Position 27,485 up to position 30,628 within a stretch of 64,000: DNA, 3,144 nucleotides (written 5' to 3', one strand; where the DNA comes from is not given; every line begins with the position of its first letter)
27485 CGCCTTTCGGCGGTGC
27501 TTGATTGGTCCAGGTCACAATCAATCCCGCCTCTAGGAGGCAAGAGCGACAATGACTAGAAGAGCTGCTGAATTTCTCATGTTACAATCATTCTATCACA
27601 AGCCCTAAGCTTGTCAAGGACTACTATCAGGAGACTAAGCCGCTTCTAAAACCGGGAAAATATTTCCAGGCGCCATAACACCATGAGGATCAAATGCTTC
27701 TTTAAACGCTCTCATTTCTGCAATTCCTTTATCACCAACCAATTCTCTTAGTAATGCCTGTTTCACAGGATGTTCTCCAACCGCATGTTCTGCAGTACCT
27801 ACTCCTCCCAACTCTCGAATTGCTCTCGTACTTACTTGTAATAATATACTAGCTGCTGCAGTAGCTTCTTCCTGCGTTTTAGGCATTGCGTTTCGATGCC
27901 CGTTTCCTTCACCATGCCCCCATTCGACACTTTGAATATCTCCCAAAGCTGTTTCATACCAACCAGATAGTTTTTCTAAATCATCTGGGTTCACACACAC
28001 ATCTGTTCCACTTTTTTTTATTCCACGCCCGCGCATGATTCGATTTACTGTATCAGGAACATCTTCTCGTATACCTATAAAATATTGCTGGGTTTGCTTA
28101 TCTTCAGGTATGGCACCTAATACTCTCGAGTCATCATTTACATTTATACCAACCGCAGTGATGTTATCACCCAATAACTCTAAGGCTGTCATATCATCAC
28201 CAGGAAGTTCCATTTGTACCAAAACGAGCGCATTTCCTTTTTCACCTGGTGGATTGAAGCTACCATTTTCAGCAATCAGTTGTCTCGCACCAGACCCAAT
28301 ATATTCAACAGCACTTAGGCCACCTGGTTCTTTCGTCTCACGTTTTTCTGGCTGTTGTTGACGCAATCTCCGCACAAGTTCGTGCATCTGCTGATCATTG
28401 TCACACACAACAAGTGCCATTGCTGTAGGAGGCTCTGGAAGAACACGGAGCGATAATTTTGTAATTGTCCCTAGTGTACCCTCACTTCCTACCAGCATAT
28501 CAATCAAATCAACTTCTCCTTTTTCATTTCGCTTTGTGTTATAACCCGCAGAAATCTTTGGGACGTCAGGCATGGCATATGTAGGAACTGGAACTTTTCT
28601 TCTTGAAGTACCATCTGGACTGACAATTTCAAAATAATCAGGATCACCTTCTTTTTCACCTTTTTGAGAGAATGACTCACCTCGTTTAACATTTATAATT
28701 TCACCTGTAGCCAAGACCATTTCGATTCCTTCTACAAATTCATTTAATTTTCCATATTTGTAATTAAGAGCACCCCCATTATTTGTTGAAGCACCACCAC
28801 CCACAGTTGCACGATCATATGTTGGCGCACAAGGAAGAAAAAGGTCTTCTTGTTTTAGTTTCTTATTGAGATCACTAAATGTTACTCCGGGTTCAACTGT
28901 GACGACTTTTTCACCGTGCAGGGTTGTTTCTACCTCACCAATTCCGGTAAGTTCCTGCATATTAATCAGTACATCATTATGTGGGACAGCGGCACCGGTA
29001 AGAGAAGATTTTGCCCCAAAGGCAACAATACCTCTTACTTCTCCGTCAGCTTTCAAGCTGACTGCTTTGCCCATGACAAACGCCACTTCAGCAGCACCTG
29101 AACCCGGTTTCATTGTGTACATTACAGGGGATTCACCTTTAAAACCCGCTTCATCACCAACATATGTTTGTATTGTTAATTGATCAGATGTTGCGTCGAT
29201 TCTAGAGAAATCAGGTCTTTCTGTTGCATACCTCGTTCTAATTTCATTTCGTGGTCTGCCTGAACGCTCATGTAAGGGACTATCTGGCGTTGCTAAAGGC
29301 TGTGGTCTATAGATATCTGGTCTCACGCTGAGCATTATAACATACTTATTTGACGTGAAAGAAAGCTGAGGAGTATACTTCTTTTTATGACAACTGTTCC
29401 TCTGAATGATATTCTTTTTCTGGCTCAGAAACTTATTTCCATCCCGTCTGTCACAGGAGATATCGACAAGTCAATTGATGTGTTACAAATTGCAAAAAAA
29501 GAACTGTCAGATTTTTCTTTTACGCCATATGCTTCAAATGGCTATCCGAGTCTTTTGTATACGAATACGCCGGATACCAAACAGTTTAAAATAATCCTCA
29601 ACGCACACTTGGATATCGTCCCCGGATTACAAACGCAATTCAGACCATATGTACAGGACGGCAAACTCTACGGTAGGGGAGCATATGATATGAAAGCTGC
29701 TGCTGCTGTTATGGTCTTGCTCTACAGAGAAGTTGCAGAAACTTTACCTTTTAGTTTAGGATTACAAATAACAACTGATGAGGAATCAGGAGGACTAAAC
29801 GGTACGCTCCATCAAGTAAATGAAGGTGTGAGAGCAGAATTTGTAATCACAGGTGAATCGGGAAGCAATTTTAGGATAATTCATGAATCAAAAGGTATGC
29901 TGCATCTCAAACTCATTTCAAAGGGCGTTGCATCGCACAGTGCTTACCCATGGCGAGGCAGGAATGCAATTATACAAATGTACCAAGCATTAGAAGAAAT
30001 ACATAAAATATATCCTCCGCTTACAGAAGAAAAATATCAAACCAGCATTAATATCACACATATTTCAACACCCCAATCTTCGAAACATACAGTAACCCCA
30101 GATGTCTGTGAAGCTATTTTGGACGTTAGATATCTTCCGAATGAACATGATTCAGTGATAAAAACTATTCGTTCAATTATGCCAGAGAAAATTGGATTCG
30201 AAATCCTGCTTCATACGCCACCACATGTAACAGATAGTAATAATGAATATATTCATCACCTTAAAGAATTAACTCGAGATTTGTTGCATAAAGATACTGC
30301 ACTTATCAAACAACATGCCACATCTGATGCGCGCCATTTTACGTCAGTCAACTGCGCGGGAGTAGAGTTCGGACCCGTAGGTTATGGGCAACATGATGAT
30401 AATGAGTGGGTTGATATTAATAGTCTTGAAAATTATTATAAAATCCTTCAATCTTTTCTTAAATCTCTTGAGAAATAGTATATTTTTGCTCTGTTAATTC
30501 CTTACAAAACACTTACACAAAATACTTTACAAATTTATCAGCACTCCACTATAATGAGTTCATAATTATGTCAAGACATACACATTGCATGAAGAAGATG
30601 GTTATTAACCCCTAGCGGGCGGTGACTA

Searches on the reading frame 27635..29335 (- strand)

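Call 5: search_protein_families(library=pfam, proteins=[window:27635-29335:-], max_evalue=0.01)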
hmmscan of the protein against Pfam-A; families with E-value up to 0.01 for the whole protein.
window:27635-29335:- (566 aa): 2 families
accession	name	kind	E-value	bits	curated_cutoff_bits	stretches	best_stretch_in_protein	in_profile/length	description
PF01565.28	FAD_binding_4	-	1.9e-23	83.1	26.4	1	103-216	27-138/139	FAD binding domain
PF02913.24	FAD-oxidase_C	-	2e-17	64.2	21.2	1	306-559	7-248/248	FAD linked oxidases, C-terminal domain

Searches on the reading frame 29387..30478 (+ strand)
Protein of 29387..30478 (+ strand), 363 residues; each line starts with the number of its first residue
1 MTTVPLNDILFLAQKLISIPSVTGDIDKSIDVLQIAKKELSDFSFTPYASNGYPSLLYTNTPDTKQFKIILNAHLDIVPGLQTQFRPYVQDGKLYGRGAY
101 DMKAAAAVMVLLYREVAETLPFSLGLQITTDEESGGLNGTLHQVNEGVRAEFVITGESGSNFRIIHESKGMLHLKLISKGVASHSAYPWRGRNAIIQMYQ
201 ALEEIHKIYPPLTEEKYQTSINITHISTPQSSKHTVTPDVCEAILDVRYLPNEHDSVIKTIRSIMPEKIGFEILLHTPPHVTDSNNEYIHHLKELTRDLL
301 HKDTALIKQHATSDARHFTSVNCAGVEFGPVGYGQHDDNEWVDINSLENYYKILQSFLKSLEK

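Call 47: search_protein_families(library=pfam, proteins=[window:29387-30478:+], max_evalue=0.001)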
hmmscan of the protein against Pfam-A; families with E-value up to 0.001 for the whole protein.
window:29387-30478:+ (363 aa): 2 families
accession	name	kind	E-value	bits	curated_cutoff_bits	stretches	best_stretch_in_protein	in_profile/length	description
PF01546.33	Peptidase_M20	-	8.6e-28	98.1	24.6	1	70-359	1-205/206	Peptidase family M20/M25/M40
PF07687.19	M20_dimer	-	3.9e-17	62.6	21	1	167-267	2-101/107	Peptidase dimerisation domain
